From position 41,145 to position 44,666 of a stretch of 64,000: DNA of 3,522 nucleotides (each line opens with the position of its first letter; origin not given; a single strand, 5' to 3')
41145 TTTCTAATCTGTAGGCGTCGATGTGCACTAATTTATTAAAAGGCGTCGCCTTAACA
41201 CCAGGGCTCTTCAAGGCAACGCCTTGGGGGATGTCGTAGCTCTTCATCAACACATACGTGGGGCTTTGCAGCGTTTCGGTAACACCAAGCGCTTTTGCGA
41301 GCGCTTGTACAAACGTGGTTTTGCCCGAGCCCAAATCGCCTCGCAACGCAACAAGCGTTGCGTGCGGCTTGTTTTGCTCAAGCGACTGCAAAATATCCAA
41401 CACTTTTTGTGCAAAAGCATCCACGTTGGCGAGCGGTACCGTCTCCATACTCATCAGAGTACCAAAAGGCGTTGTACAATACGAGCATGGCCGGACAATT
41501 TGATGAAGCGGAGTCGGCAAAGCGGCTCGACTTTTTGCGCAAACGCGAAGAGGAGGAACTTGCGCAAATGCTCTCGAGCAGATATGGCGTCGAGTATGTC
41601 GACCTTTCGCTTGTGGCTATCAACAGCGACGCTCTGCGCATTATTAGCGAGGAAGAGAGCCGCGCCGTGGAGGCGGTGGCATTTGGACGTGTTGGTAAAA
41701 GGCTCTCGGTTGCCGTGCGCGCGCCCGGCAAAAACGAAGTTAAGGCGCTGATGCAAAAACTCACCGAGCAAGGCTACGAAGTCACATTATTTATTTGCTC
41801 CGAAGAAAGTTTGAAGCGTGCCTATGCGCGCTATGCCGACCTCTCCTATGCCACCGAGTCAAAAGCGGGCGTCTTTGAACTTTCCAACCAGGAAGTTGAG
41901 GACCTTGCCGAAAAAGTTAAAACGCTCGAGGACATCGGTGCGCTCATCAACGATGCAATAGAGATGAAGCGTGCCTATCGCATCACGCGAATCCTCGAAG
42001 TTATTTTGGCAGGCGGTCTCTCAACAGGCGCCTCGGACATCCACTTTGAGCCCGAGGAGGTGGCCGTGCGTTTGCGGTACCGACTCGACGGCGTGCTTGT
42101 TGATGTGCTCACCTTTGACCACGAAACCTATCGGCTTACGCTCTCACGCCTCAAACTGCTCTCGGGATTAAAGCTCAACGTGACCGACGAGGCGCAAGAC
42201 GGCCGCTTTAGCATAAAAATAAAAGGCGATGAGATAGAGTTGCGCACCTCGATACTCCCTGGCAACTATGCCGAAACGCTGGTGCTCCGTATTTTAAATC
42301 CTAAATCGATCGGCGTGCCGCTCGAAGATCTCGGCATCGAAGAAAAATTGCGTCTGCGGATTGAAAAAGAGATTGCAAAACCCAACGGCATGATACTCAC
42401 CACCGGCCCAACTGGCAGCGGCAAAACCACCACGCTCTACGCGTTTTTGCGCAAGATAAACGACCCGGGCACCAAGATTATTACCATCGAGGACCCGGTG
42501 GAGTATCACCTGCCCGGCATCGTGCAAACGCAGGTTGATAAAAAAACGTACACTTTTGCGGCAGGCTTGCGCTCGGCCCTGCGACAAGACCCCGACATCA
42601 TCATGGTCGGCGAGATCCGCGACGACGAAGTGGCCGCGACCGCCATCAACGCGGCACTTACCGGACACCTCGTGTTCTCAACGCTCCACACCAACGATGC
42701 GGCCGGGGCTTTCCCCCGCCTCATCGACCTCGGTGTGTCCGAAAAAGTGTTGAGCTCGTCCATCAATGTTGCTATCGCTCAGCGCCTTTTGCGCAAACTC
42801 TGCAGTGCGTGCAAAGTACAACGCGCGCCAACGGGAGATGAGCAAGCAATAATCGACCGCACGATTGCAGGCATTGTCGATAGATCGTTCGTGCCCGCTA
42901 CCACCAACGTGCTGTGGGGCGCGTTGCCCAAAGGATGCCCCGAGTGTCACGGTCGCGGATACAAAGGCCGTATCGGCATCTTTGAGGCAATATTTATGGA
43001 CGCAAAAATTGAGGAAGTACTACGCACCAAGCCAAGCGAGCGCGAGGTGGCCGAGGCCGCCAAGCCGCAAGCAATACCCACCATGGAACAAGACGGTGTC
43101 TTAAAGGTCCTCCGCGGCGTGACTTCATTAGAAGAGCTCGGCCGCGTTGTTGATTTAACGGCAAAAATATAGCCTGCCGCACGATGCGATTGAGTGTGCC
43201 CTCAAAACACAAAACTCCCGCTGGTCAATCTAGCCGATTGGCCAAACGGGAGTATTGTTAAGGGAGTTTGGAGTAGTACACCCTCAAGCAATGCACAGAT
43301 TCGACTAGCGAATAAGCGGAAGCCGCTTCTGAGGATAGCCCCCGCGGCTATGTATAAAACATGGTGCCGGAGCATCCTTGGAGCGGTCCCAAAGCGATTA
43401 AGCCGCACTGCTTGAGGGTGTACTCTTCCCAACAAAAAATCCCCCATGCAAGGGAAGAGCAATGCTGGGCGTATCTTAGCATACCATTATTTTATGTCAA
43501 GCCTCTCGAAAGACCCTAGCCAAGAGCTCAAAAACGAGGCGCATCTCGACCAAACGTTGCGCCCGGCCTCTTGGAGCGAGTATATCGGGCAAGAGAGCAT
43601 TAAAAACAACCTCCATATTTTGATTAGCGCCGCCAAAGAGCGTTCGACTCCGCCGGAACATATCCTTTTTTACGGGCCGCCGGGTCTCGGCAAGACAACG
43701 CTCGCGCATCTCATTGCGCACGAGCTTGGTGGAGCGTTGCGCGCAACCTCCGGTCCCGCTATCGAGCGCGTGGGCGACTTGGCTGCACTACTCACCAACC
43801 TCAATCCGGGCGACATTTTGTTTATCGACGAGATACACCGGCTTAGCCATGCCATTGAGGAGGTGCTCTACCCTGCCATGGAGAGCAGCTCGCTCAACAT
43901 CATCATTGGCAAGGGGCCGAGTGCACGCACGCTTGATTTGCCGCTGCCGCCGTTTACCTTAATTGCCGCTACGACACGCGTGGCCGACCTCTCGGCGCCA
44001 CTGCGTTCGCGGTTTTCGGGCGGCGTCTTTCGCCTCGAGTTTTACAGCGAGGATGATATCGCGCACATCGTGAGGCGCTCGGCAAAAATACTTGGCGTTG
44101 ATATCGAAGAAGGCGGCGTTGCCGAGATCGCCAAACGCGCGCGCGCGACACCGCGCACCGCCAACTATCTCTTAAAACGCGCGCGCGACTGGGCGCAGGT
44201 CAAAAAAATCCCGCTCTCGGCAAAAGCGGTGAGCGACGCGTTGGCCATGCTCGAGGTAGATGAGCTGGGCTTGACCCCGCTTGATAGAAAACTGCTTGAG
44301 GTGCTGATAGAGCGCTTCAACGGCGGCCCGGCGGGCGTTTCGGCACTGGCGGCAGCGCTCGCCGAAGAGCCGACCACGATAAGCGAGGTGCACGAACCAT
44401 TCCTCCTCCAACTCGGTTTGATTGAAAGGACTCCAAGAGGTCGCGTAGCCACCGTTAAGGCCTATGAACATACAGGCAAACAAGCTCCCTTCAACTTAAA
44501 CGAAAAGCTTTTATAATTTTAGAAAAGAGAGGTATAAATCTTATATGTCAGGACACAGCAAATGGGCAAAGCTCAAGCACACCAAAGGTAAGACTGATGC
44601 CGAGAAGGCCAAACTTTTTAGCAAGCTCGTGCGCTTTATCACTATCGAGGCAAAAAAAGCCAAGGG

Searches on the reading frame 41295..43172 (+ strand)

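Call 29: search_protein_families(library=pfam, proteins=[window:41295-43172:+], max_evalue=0.001)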
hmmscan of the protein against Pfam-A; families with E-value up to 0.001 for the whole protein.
window:41295-43172:+ (625 aa): 4 families
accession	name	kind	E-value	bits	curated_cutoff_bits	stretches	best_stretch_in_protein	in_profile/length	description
PF00437.27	T2SSE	-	2.6e-111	372.3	24.9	1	229-615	7-368/370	Type II/IV secretion system protein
PF05157.20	MshEN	-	8.6e-07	29.3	23.1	1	97-182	1-85/90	MshEN domain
PF20720.3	nSTAND3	-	0.00051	20.2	27.2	0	358-403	11-56/155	Novel STAND NTPase 3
PF25199.1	nSTAND_NTPase5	-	0.00084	19.6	34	0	348-406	24-84/145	Novel STAND NTPase 5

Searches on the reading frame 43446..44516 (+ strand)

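Call 29: search_protein_families(library=pfam, proteins=[window:43446-44516:+], max_evalue=0.001)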
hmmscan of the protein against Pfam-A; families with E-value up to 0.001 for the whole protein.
window:43446-44516:+ (356 aa): 10 families
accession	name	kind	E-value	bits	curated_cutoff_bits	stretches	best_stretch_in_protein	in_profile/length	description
PF05496.18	RuvB_N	-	4.2e-69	231.8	27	1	38-191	1-154/159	Holliday junction DNA helicase RuvB P-loop domain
PF05491.19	RuvB_C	-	1.4e-23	83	24.7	1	273-342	1-70/72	RuvB C-terminal winged helix domain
PF17864.7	AAA_lid_4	-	7.9e-23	80.5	27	1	200-272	1-74/74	RuvB AAA lid domain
PF00004.35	AAA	-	2.2e-19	70.6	21.2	1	73-191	1-124/131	ATPase family associated with various cellular activities (AAA)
PF07728.20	AAA_5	-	1.4e-10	41.8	22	1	72-190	1-139/139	AAA domain (dynein-related subfamily)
PF06068.19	TIP49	-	3.3e-05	23.6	23.8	0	44-97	23-77/347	TIP49 P-loop domain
PF13191.12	AAA_16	-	7.7e-05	23.7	32.6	0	49-101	5-56/167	AAA ATPase domain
PF01078.27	Mg_chelatase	-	0.00019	21.3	20.3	0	47-91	6-43/207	Magnesium chelatase, subunit ChlI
PF00910.28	RNA_helicase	-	0.0002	22.3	21.5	0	73-133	1-61/105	RNA helicase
PF13401.12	AAA_22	-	0.00028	21.6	27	0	71-94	6-29/130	AAA domain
